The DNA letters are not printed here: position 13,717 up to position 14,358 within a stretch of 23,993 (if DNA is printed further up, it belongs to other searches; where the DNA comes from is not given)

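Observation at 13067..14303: Encapsulin nanocompartment with EncFtn cargo, convergent on the Mo cluster and divergent from a c-di-GMP cyclase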

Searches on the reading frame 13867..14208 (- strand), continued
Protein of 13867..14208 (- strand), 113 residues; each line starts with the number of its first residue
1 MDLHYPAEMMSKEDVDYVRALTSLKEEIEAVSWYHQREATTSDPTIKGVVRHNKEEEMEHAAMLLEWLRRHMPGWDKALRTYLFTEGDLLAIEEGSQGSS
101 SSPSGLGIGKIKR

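Call 22: find_encoding_contigs(protein=P0022, flank=6000, max_places=1)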
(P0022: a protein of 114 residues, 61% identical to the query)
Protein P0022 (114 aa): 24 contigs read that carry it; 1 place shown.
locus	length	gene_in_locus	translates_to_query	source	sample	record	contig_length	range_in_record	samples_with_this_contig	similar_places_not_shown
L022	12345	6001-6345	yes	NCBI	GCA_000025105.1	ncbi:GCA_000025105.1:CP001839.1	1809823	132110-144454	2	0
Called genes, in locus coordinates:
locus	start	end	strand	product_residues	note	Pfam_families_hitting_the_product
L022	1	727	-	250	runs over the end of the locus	PF00005:ABC_tran, PF13304:AAA_21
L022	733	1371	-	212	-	PF02592:Vut_1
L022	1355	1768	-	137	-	PF01227:GTP_cyclohydroI (weak), PF14489:QueF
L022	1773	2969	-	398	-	PF08543:Phos_pyr_kin, PF10120:ThiN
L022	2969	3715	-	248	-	PF01261:AP_endonuc_2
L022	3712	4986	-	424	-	PF01964:ThiC_Rad_SAM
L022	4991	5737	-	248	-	PF01946:Thi4, PF01494:FAD_binding_3 (weak), PF03486:HI0933_like (weak), PF07992:Pyr_redox_2, PF00890:FAD_binding_2 (weak), PF01266:DAO, PF12831:FAD_oxidored, PF13450:NAD_binding_8, +2 more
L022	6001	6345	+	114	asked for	PF22277:EncFtn-like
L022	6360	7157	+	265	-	PF04454:Linocin_M18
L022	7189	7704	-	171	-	-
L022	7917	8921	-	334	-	PF04041:Glyco_hydro_130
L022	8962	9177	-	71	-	-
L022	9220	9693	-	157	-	PF00578:AhpC-TSA, PF08534:Redoxin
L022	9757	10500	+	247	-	PF14451:Ub-Mut7C, PF01927:Mut7-C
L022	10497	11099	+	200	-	-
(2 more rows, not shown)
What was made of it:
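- Closest known: Thermotoga maritima encapsulin. Different: The genomic neighbours are entirely different (call 22).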

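Call 58: search_protein_families(library=padloc, proteins=[window:13867-14208:-], max_evalue=0.001)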
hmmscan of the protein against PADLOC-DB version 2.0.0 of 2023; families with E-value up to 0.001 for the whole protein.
window:13867-14208:- (113 aa): 0 families

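Call 59: search_protein_families(library=phrogs, proteins=[window:13867-14208:-], max_evalue=0.001)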
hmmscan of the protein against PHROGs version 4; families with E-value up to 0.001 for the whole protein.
window:13867-14208:- (113 aa): 0 families
